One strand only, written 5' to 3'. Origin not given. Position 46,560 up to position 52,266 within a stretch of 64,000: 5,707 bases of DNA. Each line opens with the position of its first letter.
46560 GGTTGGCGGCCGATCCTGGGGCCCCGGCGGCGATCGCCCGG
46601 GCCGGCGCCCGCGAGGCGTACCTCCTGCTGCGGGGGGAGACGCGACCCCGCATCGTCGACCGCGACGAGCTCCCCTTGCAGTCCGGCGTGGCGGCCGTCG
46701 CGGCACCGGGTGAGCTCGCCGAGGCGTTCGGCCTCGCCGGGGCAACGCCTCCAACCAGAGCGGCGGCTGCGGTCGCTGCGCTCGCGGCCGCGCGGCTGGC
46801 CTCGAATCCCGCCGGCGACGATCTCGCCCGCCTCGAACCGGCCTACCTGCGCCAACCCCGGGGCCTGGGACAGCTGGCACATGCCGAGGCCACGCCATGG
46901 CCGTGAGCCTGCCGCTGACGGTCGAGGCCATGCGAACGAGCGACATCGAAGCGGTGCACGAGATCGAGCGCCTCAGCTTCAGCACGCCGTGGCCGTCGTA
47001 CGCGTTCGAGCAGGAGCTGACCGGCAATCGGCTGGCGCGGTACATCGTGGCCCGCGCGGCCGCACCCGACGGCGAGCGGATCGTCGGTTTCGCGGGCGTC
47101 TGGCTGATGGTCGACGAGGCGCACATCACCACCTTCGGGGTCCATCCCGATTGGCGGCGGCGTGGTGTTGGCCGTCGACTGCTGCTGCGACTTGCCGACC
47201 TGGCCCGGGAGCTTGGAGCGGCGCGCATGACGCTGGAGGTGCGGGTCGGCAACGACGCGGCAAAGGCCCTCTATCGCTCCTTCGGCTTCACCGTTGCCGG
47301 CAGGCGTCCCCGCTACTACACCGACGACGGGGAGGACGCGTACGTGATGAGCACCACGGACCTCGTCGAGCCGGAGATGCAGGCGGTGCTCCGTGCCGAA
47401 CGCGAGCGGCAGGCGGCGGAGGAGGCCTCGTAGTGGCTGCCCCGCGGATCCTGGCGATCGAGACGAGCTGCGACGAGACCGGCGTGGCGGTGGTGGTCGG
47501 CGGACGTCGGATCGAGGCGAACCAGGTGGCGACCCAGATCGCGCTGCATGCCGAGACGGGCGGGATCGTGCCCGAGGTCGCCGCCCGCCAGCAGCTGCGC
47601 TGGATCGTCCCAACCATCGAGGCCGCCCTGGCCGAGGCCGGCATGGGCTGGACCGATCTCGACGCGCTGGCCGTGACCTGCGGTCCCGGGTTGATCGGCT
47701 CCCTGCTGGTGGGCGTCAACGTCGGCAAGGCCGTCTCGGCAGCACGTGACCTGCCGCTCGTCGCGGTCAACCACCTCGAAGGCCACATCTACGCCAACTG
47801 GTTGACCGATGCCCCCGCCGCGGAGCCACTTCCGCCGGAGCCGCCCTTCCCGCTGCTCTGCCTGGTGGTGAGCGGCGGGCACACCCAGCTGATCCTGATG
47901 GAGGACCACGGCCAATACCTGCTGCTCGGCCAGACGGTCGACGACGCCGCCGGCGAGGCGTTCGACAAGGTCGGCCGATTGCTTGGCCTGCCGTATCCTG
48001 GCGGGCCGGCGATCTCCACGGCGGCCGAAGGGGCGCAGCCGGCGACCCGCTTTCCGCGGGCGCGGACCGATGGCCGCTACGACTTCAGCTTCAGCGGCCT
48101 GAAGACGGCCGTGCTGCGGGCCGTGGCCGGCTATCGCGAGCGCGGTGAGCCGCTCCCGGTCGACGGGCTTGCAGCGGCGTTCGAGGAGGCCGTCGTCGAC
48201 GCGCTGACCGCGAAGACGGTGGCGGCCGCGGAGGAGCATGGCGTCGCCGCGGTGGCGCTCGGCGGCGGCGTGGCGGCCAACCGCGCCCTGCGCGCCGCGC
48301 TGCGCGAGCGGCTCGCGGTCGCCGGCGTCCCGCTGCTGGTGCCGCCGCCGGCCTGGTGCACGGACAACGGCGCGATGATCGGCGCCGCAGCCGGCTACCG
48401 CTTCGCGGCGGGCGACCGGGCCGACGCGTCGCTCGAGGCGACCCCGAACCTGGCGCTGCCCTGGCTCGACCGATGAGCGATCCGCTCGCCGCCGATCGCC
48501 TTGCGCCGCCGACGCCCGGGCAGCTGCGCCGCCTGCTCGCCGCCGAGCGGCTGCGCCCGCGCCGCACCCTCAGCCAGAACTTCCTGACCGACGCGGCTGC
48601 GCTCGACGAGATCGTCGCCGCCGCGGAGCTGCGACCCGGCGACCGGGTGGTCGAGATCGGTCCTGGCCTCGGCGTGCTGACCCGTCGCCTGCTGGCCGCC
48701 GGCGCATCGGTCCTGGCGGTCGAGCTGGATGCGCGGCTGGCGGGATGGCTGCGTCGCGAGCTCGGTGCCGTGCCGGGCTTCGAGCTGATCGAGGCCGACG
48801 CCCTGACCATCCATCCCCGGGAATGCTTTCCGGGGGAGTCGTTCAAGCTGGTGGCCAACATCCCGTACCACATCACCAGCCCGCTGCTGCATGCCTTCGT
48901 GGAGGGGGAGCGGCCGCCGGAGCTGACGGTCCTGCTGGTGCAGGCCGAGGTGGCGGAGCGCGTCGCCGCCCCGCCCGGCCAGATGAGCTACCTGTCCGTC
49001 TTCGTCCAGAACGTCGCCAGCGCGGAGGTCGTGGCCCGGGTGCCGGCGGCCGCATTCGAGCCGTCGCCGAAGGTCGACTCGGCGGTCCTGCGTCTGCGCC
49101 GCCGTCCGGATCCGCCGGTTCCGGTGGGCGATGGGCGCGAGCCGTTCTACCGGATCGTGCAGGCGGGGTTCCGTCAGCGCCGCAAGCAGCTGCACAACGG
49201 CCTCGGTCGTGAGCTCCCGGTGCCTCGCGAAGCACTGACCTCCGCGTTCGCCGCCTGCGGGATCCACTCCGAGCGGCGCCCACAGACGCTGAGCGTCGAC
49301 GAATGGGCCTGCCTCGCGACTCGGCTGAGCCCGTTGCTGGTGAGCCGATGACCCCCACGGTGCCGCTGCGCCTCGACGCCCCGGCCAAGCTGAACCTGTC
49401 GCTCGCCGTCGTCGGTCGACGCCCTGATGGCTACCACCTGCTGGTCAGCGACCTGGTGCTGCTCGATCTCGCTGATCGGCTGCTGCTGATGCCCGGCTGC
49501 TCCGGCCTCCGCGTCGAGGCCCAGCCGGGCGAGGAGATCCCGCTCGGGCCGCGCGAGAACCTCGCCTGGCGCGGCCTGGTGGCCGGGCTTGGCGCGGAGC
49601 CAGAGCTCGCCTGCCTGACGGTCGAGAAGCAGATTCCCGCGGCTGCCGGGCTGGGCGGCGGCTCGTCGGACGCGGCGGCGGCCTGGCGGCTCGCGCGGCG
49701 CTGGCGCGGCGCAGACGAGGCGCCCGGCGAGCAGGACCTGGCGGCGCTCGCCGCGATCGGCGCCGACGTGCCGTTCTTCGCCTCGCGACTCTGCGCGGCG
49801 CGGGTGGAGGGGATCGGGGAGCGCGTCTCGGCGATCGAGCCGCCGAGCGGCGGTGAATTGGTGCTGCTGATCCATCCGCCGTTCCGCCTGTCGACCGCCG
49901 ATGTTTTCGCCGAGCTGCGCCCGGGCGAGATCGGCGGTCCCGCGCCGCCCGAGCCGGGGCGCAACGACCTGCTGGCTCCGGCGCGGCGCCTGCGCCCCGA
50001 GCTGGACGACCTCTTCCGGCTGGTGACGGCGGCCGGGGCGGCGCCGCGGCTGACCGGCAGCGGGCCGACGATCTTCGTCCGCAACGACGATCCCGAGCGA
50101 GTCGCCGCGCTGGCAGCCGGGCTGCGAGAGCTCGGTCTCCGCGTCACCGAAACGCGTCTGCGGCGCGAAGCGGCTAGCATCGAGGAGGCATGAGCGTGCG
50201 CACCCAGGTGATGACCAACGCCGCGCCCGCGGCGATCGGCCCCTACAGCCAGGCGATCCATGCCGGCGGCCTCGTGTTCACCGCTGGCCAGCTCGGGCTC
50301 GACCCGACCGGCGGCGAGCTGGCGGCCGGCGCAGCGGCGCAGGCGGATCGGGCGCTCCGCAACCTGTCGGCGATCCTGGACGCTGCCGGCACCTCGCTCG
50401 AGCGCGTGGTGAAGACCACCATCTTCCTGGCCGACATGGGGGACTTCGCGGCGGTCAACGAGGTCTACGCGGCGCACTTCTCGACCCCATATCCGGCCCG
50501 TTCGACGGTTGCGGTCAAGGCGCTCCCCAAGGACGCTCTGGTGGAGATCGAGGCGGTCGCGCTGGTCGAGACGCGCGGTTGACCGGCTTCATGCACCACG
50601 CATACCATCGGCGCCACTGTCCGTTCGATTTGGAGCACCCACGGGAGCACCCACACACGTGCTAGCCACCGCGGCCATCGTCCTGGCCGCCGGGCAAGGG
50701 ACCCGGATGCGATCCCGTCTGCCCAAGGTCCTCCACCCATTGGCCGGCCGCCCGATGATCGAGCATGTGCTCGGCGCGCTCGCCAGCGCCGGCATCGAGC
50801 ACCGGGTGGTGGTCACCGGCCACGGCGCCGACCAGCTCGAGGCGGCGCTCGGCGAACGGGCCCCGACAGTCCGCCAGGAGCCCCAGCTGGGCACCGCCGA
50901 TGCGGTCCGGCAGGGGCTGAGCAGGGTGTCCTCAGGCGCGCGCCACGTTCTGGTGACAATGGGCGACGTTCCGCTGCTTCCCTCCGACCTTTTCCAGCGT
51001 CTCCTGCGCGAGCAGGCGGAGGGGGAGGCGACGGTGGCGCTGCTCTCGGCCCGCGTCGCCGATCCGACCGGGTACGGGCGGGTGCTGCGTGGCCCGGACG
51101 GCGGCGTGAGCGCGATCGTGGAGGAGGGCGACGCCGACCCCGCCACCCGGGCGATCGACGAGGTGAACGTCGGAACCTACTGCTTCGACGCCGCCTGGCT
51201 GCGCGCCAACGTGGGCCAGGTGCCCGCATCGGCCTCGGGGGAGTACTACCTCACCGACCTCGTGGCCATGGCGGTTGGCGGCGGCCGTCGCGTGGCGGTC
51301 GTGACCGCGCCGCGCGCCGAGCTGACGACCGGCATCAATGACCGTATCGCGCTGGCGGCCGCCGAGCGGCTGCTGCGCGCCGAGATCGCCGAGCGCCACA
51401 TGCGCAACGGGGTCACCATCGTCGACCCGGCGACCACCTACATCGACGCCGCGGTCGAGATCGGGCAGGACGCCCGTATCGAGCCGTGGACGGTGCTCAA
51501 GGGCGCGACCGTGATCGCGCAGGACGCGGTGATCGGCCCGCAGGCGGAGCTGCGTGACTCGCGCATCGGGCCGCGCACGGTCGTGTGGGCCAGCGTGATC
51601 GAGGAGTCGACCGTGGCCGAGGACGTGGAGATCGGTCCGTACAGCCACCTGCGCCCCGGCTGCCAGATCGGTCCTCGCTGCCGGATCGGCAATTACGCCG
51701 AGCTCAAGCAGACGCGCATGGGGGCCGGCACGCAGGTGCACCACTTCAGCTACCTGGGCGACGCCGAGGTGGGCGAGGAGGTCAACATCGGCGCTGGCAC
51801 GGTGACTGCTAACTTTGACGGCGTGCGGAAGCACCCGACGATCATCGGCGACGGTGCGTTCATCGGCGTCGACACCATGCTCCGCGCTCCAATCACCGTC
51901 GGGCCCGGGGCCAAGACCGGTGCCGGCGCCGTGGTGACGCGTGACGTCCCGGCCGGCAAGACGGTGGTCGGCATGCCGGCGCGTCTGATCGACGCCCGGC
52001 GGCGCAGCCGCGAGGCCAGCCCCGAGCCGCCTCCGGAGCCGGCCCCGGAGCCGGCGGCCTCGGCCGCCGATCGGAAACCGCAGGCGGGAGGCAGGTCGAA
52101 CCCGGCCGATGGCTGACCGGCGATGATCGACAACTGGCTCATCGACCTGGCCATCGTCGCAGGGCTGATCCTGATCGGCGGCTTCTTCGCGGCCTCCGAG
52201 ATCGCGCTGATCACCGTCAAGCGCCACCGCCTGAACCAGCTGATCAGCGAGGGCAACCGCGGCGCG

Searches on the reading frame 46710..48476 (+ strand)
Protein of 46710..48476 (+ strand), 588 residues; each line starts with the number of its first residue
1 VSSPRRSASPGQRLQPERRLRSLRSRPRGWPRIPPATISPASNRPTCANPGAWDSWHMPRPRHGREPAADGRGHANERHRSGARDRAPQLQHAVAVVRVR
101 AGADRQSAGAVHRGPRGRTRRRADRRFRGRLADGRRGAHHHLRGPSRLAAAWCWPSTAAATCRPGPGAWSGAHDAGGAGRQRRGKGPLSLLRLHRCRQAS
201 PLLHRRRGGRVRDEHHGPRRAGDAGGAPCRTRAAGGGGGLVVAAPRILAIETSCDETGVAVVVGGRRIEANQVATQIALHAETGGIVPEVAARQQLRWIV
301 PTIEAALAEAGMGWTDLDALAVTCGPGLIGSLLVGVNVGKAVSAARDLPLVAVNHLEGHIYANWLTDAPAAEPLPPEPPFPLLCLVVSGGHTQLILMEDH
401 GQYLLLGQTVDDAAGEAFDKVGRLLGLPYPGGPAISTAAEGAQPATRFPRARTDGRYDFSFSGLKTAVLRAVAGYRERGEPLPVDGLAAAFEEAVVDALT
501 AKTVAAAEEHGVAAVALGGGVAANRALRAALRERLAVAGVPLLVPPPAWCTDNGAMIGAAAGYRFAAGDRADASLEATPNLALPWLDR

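Call 5: search_protein_families(library=pfam, proteins=[window:46710-48476:+], max_evalue=0.01)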
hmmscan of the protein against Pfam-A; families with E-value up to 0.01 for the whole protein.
window:46710-48476:+ (588 aa): 2 families
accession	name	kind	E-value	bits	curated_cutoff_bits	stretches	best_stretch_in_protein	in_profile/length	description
PF00814.31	TsaD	-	8.7e-88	294.9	24.8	1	268-558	2-263/264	tRNA N6-adenosine threonylcarbamoyltransferase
PF22521.2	HypF_C_2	-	3.3e-08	34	27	1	468-557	152-239/241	Carbamoyltransferase, Kae1-like Domain, second subdomain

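Call 89: search_protein_families(library=ncbifam, proteins=[window:46710-48476:+], max_evalue=0.00001)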
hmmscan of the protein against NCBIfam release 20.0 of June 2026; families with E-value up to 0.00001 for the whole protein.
window:46710-48476:+ (588 aa): 5 families
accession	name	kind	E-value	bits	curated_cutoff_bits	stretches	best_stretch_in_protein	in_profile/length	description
TIGR03723.1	T6A_TsaD_YgjD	equivalog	3.6e-116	387.7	296.1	1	247-565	1-313/314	tRNA (adenosine(37)-N6)-threonylcarbamoyltransferase complex transferase subunit TsaD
TIGR00329.1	gcp_kae1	subfamily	4e-95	318.6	207.8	1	248-558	1-305/305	tRNA (adenosine(37)-N6)-threonylcarbamoyltransferase complex transferase subunit TsaD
TIGR03722.2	arch_KAE1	equivalog_domain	3.5e-50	170.9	375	1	247-564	1-295/323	KEOPS complex N(6)-L-threonylcarbamoyladenine synthase Kae1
NF007174.0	PRK09605.1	equivalog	2.1e-46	158.5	447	1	246-571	2-305/535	bifunctional N(6)-L-threonylcarbamoyladenine synthase/serine/threonine protein kinase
TIGR03725.1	T6A_YeaZ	equivalog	2.4e-13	50.6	69.3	1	247-360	1-98/212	tRNA (adenosine(37)-N6)-threonylcarbamoyltransferase complex dimerization subunit type 1 TsaB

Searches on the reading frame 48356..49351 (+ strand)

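Call 5: search_protein_families(library=pfam, proteins=[window:48356-49351:+], max_evalue=0.01)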
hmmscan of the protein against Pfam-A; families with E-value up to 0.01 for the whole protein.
window:48356-49351:+ (331 aa): 4 families
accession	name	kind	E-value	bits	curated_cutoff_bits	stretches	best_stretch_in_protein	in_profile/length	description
PF00398.26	RrnaAD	-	2.8e-51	174.6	24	1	69-320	5-257/263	Ribosomal RNA adenine dimethylase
PF13649.12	Methyltransf_25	-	0.0004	21.5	27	1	98-174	1-78/97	Methyltransferase domain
PF08241.18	Methyltransf_11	-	0.0025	18.9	21.2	1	99-167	1-65/95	Methyltransferase domain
PF13489.12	Methyltransf_23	-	0.0052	17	27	1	84-141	11-61/164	Methyltransferase domain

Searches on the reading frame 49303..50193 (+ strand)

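Call 5: search_protein_families(library=pfam, proteins=[window:49303-50193:+], max_evalue=0.01)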
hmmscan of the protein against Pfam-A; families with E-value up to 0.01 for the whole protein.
window:49303-50193:+ (296 aa): 2 families
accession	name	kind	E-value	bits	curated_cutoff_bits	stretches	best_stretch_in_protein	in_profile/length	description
PF00288.32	GHMP_kinases_N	-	1.1e-07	32.4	22.3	1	104-159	19-83/87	GHMP kinases N terminal domain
PF08544.19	GHMP_kinases_C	-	4.3e-05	24.3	21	1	225-276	27-81/85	GHMP kinases C terminal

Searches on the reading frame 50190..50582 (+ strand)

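Call 5: search_protein_families(library=pfam, proteins=[window:50190-50582:+], max_evalue=0.01)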
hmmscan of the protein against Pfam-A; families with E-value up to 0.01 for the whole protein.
window:50190-50582:+ (130 aa): 1 family
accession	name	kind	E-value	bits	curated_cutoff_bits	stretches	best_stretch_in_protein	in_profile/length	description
PF01042.26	Ribonuc_L-PSP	-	1.8e-42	144.6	27.3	1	10-125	2-120/121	Endoribonuclease L-PSP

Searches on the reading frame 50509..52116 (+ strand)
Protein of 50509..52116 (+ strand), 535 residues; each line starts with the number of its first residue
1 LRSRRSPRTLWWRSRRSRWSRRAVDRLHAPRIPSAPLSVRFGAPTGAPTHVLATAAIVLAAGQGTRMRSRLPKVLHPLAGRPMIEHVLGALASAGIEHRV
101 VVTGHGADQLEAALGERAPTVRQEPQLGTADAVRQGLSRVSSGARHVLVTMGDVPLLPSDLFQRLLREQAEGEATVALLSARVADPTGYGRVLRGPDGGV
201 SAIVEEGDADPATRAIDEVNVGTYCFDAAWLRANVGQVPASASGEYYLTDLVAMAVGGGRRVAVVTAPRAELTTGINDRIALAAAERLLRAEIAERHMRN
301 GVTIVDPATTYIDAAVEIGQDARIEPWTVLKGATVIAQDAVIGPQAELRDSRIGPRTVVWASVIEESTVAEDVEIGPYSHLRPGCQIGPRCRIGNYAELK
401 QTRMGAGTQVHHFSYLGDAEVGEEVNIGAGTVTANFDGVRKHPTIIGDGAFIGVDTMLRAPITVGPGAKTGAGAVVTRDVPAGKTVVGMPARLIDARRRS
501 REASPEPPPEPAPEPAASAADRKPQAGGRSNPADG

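Call 5: search_protein_families(library=pfam, proteins=[window:50509-52116:+], max_evalue=0.01)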
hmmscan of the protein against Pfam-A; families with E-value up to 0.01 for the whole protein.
window:50509-52116:+ (535 aa): 10 families
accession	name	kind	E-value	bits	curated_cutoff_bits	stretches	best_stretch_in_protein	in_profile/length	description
PF00132.30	Hexapep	-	7.6e-33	111.3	27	4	368-400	3-35/36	Bacterial transferase hexapeptide (six repeats)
PF12804.13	NTP_transf_3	-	1.4e-26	94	27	1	56-181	1-123/160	MobA-like NTP transferase domain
PF00483.29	NTP_transferase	-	5.3e-19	69.2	21.2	1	56-261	2-215/245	Nucleotidyl transferase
PF01128.25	IspD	-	3.1e-12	47.2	27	1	55-177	2-125/221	2-C-methyl-D-erythritol 4-phosphate cytidylyltransferase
PF25084.1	LbH_EIF2B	-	6.7e-10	39.4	54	1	309-397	15-103/105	EIF2B subunit epsilon LbH domain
PF25087.1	GMPPB_C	-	4.5e-06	26.8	39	1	334-428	11-101/110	GMPPB C-terminal domain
PF14602.12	Hexapep_2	-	1.2e-05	25.3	27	1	443-478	1-34/34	Hexapeptide repeat of succinyl-transferase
PF02348.25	CTP_transf_3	-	4.8e-05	23.7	22.6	1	70-173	12-118/217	Cytidylyltransferase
PF24894.1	Hexapep_GlmU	-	0.0026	18.3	23.3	0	347-410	15-77/104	GlmU-like, C-terminal hexapeptide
PF21711.3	DCTN5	-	0.0067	16.6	40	0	362-405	91-135/182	Dynactin subunit 5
